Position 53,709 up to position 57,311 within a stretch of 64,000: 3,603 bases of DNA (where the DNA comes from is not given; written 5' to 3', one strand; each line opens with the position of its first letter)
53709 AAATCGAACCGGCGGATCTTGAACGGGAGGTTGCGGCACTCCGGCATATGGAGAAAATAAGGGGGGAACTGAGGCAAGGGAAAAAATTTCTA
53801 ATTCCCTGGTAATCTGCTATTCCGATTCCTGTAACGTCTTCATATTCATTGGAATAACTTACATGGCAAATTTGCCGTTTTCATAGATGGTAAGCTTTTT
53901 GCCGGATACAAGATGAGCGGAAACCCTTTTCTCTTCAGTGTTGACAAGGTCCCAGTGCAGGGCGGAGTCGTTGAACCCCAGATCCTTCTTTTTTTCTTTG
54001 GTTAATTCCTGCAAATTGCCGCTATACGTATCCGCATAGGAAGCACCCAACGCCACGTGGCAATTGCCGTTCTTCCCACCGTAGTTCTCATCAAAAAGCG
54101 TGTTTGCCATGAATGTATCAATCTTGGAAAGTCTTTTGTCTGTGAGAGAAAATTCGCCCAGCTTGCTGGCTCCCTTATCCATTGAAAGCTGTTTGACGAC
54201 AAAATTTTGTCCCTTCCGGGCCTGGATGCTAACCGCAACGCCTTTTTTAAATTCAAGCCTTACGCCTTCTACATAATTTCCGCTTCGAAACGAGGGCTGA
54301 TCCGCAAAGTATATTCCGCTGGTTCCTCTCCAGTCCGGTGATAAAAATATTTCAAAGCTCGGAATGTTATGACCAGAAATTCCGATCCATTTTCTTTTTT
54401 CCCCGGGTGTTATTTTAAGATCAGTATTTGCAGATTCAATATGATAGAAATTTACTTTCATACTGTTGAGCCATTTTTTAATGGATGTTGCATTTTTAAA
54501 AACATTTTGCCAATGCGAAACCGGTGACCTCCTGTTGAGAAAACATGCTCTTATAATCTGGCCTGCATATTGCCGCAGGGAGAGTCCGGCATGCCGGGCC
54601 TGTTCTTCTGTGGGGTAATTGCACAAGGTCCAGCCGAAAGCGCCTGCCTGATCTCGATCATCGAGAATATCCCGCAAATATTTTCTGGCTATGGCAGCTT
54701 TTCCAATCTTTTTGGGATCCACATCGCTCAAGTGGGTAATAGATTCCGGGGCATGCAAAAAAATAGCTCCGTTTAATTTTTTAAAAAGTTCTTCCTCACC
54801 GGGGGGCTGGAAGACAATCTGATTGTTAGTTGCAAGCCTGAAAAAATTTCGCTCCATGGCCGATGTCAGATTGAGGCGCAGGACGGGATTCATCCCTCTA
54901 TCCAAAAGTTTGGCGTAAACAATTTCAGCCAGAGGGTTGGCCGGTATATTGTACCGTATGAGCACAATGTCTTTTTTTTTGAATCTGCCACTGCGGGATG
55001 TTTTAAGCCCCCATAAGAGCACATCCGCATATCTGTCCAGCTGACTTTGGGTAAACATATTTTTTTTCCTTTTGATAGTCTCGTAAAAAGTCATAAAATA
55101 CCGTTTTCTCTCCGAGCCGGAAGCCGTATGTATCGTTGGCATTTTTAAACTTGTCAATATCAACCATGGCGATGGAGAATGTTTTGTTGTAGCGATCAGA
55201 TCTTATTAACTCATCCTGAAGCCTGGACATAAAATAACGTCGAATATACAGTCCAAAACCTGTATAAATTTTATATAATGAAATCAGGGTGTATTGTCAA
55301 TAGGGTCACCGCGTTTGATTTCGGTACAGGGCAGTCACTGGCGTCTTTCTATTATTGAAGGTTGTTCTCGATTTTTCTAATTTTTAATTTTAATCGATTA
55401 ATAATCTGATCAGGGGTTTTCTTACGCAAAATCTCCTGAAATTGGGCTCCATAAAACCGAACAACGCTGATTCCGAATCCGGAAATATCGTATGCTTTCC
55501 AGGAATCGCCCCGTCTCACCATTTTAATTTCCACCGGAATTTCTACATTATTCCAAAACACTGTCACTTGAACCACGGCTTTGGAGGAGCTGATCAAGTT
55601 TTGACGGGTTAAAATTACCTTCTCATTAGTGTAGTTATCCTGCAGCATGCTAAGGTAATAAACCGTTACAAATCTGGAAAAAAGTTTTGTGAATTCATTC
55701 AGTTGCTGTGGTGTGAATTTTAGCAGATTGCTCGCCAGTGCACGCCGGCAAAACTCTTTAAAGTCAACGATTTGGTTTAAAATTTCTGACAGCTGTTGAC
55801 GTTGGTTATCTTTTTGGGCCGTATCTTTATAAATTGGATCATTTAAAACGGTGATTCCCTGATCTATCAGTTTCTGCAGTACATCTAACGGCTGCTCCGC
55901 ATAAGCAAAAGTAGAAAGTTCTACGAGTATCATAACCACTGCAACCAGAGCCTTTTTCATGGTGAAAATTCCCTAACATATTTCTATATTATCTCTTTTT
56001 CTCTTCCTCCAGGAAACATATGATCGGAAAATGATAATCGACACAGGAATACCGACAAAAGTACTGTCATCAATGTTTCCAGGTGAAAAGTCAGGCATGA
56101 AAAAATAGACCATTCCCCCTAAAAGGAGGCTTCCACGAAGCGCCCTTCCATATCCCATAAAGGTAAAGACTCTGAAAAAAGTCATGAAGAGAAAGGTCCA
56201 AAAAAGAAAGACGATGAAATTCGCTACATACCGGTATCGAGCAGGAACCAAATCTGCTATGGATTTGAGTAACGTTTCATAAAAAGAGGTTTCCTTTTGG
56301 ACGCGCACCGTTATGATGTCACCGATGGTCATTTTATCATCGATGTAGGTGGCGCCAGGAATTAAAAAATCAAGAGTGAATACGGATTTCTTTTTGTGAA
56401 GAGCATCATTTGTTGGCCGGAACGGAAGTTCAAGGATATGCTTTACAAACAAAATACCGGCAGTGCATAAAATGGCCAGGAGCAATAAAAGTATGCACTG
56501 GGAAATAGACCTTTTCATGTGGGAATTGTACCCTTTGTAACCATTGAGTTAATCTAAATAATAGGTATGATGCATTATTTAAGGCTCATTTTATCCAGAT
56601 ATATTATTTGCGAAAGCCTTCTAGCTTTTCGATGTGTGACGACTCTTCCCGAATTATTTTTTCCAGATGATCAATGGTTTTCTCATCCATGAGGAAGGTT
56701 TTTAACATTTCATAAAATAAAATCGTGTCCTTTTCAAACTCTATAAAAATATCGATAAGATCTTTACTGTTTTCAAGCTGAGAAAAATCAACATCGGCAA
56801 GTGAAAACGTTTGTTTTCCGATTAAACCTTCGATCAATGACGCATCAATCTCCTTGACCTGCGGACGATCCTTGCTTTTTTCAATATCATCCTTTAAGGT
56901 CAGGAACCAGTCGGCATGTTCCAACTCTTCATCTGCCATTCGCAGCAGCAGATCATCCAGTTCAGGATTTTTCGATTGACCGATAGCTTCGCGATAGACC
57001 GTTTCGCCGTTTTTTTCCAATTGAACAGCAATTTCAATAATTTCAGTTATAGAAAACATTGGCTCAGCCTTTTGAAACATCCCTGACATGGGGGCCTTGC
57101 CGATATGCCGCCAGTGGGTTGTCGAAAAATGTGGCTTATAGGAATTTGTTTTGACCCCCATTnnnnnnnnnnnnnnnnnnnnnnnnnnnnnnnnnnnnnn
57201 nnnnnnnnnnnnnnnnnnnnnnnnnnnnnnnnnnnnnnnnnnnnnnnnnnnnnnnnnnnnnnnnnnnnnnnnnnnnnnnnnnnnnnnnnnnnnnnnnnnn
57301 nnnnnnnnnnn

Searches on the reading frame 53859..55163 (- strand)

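Call 40: search_protein_families(library=pfam, proteins=[window:53859-55163:-], max_evalue=0.01)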
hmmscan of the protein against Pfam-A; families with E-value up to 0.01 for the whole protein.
window:53859-55163:- (434 aa): 1 family
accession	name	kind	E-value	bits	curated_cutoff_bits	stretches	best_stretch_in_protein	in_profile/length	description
PF02073.20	Peptidase_M29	-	2.9e-108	362.7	27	1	39-432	2-406/406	Thermophilic metalloprotease (M29)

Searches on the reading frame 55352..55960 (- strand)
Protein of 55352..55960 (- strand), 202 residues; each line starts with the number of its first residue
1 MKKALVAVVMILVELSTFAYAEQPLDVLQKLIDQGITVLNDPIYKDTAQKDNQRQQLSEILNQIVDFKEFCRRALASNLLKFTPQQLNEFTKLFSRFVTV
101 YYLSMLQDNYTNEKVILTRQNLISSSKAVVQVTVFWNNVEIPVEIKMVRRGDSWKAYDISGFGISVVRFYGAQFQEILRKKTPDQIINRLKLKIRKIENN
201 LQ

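Call 3: search_protein_families(library=pfam, proteins=[window:55352-55960:-], max_evalue=0.1)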
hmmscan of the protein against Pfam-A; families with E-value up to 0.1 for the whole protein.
window:55352-55960:- (202 aa): 1 family
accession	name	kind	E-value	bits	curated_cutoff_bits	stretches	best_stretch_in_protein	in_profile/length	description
PF05494.18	MlaC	-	1.4e-29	103.5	26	1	30-191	2-165/166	MlaC protein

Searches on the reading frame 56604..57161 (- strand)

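Call 3: search_protein_families(library=pfam, proteins=[window:56604-57161:-], max_evalue=0.1)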
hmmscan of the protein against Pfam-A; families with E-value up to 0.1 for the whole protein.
window:56604-57161:- (185 aa): 7 families
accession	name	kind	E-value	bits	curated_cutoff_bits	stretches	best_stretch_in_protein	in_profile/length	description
PF02915.23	Rubrerythrin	-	3.8e-12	47.2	22.8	1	40-181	1-134/137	Rubrerythrin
PF00210.30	Ferritin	-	0.00034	21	24.5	1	35-94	77-140/142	Ferritin-like domain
PF13668.12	Ferritin_2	-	0.00081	20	24.7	0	33-88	79-134/138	Ferritin-like domain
PF09537.16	DUF2383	-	0.0058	17.2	30.8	1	46-84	10-48/111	Domain of unknown function (DUF2383)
PF03232.19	COQ7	-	0.036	14.2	23.5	0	54-89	19-55/169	Ubiquinone biosynthesis protein COQ7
PF22277.2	EncFtn-like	-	0.043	14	27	1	55-84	32-61/85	EncFtn-like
PF07875.18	Coat_F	-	0.057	14.1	25.7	0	41-83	5-47/63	Coat F domain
